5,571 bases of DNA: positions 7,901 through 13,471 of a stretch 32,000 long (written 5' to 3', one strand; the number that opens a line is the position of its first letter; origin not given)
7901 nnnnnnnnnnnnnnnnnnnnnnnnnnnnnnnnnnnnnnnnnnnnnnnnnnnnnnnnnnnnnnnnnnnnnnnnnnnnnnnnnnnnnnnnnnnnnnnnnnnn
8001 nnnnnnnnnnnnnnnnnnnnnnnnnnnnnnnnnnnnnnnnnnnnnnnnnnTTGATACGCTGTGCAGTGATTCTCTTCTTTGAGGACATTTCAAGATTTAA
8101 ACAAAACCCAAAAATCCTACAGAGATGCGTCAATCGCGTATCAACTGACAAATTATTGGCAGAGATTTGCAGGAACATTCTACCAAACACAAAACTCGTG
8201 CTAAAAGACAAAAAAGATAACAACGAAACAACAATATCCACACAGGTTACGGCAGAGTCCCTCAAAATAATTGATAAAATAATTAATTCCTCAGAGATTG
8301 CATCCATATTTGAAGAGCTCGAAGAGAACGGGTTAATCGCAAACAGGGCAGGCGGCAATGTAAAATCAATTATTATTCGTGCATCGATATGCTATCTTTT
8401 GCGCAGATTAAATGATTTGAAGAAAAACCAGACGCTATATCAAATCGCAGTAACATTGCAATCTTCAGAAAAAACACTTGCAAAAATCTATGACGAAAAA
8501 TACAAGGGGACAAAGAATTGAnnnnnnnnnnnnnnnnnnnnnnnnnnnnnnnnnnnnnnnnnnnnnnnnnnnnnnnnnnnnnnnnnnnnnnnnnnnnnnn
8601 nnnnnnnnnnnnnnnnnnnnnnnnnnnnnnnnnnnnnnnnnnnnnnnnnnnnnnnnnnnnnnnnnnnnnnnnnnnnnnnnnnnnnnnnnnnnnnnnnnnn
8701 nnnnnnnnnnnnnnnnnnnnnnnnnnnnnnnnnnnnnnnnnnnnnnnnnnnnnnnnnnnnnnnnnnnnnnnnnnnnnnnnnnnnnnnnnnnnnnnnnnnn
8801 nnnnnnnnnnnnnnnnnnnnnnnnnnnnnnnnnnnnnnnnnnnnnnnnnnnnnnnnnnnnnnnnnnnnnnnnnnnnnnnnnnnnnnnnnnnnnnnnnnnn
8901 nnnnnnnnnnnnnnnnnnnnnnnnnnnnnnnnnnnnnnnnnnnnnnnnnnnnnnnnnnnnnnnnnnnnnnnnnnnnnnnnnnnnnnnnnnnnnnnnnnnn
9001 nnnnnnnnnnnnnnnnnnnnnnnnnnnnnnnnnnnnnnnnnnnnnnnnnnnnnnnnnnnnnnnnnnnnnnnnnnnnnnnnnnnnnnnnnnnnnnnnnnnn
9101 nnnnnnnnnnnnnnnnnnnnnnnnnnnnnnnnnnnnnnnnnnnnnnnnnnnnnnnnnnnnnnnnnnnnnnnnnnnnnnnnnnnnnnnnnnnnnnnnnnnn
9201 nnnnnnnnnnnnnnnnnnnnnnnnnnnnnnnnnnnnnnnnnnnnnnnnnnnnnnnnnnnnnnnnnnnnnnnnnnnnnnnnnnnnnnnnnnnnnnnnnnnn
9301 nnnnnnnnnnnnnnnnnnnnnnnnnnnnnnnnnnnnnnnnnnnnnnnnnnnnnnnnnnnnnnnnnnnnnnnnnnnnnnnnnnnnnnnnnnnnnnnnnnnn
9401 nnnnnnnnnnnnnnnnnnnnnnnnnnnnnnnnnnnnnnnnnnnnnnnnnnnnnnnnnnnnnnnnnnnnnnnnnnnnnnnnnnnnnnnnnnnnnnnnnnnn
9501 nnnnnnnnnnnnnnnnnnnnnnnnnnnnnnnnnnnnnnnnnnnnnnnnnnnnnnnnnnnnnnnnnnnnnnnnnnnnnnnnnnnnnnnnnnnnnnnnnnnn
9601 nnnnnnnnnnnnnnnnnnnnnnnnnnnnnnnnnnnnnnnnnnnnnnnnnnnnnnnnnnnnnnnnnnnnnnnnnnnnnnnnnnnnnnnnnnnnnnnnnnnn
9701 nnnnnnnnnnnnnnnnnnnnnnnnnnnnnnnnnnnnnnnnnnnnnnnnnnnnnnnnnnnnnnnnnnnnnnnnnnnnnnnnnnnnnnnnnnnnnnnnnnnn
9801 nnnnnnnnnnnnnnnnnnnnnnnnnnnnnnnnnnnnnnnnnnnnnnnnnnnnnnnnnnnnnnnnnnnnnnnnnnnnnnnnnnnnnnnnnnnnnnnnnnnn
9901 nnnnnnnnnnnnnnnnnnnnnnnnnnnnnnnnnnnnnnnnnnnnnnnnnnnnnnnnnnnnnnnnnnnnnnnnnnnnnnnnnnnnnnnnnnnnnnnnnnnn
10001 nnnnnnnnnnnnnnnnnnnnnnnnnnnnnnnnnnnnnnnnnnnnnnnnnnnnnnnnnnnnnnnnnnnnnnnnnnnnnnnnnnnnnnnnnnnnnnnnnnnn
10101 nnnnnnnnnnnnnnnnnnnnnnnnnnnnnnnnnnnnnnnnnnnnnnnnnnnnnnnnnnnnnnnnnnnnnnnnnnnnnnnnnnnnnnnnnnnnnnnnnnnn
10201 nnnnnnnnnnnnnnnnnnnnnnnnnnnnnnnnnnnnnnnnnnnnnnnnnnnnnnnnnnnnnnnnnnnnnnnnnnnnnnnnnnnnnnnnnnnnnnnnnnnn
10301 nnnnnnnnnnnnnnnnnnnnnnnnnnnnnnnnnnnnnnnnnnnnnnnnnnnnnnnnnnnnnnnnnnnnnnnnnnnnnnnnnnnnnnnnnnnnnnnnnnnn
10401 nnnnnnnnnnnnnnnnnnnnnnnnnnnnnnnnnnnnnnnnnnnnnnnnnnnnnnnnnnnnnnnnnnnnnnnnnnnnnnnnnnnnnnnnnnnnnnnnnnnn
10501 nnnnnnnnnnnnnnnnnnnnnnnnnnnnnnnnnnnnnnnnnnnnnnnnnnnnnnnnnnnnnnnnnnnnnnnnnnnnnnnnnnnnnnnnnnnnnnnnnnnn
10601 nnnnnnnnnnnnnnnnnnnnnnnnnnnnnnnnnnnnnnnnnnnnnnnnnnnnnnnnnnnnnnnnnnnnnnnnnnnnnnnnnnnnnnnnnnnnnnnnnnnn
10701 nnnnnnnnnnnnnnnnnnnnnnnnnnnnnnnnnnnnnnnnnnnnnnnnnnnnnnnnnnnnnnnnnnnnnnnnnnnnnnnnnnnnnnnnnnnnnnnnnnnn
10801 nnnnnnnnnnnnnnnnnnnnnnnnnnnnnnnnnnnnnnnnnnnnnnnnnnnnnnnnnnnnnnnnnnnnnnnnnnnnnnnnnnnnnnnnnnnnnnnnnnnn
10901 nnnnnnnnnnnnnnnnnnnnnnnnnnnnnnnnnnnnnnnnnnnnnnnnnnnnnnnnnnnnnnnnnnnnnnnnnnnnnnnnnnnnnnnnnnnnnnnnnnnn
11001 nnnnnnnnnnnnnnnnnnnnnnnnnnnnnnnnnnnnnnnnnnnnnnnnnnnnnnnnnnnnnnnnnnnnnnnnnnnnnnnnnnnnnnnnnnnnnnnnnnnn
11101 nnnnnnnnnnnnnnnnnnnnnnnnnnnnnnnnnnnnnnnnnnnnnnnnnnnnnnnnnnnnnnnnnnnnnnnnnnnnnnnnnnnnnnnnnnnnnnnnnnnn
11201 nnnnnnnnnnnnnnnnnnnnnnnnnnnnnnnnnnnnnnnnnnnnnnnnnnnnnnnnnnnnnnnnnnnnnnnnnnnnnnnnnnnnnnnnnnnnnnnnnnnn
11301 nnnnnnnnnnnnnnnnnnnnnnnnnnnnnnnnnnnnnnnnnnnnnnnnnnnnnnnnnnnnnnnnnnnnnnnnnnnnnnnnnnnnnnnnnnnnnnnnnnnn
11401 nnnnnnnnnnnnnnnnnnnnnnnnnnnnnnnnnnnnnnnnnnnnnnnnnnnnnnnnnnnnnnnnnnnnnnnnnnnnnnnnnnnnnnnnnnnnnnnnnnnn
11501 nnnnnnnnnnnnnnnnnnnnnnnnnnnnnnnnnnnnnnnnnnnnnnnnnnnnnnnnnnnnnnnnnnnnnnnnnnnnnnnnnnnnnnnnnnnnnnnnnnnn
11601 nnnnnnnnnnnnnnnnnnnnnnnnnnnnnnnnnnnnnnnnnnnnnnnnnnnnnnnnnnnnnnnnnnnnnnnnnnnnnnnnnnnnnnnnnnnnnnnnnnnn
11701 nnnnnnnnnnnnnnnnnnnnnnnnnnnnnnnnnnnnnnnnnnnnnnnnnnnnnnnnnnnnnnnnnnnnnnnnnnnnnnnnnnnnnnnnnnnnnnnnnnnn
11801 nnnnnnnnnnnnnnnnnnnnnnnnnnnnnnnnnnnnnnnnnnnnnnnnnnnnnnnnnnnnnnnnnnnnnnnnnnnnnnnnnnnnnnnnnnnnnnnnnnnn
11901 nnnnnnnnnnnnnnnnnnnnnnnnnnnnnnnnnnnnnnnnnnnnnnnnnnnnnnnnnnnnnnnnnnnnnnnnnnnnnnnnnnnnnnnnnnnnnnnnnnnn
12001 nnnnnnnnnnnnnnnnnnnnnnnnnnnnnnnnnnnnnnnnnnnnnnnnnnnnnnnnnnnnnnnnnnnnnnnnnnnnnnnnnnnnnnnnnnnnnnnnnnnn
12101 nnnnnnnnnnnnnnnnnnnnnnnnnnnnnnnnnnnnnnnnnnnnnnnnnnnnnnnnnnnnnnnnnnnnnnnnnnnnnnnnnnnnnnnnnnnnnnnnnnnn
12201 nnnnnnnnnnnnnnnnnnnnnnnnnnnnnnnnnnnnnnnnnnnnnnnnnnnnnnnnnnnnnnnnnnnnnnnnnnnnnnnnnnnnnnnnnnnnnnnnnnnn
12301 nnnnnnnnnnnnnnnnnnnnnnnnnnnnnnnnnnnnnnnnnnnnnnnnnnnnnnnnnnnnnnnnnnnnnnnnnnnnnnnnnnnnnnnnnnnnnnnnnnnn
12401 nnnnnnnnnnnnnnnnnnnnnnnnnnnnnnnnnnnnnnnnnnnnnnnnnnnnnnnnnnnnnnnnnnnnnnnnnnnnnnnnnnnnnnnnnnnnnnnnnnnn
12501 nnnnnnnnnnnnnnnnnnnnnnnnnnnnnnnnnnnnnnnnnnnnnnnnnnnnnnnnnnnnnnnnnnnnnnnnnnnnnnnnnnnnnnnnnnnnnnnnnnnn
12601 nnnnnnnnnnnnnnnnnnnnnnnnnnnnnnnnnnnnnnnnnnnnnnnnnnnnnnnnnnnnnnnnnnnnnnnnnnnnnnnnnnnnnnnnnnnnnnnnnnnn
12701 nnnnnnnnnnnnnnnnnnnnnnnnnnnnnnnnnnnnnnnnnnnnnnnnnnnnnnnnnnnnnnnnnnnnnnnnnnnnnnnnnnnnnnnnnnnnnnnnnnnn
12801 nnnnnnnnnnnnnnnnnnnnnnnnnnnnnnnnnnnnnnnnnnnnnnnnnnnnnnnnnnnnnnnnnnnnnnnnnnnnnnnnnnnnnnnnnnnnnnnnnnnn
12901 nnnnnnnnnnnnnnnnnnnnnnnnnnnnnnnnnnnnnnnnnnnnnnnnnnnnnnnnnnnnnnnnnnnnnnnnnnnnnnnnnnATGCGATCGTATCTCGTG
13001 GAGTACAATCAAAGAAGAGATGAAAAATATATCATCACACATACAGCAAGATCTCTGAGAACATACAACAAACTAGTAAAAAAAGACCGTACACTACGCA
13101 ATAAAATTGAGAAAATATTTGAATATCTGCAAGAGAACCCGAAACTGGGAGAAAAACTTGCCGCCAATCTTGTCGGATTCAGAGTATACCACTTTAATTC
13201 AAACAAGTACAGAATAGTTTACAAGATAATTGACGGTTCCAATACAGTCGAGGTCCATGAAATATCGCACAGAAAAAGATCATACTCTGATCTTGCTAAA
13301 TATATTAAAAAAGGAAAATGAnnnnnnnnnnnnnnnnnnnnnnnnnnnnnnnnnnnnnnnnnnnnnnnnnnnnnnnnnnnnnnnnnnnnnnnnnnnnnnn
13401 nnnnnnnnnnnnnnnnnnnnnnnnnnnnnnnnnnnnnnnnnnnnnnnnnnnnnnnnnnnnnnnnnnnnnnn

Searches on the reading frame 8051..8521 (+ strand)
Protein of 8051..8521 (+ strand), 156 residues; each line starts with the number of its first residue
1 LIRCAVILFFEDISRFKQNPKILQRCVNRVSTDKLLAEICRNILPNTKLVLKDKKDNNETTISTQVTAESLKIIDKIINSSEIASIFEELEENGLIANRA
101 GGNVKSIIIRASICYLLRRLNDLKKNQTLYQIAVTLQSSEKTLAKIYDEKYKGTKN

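Call 43: search_protein_families(library=pfam, proteins=[window:8051-8521:+], max_evalue=0.01)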
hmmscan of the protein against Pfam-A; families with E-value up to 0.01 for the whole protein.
window:8051-8521:+ (156 aa): 1 family
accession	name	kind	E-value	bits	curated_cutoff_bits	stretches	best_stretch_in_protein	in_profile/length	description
PF11098.13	Chlorosome_CsmC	-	0.0056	17.1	26.3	1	85-154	35-103/139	Chlorosome envelope protein C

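Call 104: search_protein_families(library=phrogs, proteins=[window:8051-8521:+], max_evalue=0.001)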
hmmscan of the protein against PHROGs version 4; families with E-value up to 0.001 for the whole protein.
window:8051-8521:+ (156 aa): 0 families

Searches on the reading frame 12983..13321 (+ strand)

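Call 43: search_protein_families(library=pfam, proteins=[window:12983-13321:+], max_evalue=0.01)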
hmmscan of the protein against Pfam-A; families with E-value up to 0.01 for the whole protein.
window:12983-13321:+ (112 aa): 2 families
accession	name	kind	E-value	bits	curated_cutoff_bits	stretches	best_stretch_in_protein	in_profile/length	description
PF05016.21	ParE_toxin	-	3.6e-10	40.7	23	1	31-101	14-89/89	ParE toxin of type II toxin-antitoxin system, parDE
PF15781.12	ParE-like_toxin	-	4.3e-08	33.4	28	1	21-104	4-86/87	ParE-like toxin of type II bacterial toxin-antitoxin system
